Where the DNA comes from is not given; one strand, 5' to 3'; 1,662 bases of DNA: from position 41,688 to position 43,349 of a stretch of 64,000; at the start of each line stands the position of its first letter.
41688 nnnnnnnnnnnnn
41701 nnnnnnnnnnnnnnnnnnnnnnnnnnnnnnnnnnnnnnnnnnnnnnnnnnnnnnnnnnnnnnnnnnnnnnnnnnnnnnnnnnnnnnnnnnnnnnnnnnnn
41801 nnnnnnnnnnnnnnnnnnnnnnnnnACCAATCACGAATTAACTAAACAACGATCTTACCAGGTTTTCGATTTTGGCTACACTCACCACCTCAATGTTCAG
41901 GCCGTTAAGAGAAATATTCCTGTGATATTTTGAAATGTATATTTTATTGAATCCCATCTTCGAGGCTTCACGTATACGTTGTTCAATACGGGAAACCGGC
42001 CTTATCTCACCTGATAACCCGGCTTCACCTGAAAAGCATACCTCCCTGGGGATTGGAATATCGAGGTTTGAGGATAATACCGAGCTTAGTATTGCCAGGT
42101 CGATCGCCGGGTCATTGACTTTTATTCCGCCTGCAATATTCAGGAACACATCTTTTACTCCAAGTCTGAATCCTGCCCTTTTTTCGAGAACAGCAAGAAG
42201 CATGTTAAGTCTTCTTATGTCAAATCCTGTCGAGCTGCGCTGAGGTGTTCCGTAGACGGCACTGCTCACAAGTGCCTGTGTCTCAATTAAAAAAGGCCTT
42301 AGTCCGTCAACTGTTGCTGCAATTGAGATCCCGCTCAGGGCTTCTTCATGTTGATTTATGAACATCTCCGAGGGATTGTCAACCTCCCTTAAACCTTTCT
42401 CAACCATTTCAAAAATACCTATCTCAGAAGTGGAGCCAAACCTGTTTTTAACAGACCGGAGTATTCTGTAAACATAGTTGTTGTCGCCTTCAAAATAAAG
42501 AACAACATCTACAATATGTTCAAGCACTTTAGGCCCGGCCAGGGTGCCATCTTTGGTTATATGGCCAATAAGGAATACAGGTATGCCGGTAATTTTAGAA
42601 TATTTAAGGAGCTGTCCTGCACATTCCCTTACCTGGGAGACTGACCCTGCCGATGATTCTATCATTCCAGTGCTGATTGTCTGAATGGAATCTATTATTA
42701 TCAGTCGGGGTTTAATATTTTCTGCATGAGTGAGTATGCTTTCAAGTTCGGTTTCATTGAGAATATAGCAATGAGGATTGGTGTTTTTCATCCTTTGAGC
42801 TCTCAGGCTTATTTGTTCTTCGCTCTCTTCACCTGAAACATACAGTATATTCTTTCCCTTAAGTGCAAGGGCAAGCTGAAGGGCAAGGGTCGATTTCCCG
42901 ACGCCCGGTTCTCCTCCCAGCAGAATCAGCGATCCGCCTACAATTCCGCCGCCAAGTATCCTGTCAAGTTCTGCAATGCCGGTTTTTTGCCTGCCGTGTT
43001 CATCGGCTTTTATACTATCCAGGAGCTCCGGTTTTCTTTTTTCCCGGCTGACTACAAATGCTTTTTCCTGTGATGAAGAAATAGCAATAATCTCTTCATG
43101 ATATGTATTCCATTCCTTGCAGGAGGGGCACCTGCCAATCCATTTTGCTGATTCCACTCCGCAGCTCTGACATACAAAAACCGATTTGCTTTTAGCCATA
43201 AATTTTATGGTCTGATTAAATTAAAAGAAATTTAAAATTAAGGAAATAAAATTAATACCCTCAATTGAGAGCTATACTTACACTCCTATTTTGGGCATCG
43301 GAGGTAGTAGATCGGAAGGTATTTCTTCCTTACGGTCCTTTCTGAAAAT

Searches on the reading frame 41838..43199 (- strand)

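Call 95: search_protein_families(library=pfam, proteins=[window:41838-43199:-], max_evalue=0.0001)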
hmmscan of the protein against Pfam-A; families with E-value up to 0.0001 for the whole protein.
window:41838-43199:- (453 aa): 11 families
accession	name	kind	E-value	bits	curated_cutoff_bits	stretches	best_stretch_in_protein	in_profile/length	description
PF06745.19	ATPase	-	3e-17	63.2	26.6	1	72-137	2-70/231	KaiC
PF13481.12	AAA_25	-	1.5e-16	61.1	27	1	67-218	11-194/195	AAA domain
PF18073.7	Zn_ribbon_LapB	-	1.6e-11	44.1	25.7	1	8-33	1-26/28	Rubredoxin metal binding domain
PF03796.21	DnaB_C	-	3e-09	37.1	27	1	72-185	3-122/255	DnaB-like helicase C terminal domain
PF13541.12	ChlI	-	2.1e-07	31.3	27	1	340-424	35-119/121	Subunit ChlI of Mg-chelatase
PF13401.12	AAA_22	-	4.2e-07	30.8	27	1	90-213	6-123/130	AAA domain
PF00004.35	AAA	-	7.7e-07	30.1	21.2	1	92-199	1-90/131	ATPase family associated with various cellular activities (AAA)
PF13191.12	AAA_16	-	1.2e-05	26.3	32.6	1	76-128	10-63/167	AAA ATPase domain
PF13173.12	AAA_14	-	4.8e-05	23.8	27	0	92-176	5-75/129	AAA domain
PF07728.20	AAA_5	-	6.4e-05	23.4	22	0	92-137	2-47/139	AAA domain (dynein-related subfamily)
PF20720.3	nSTAND3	-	7.5e-05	22.9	27.2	0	91-122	19-52/155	Novel STAND NTPase 3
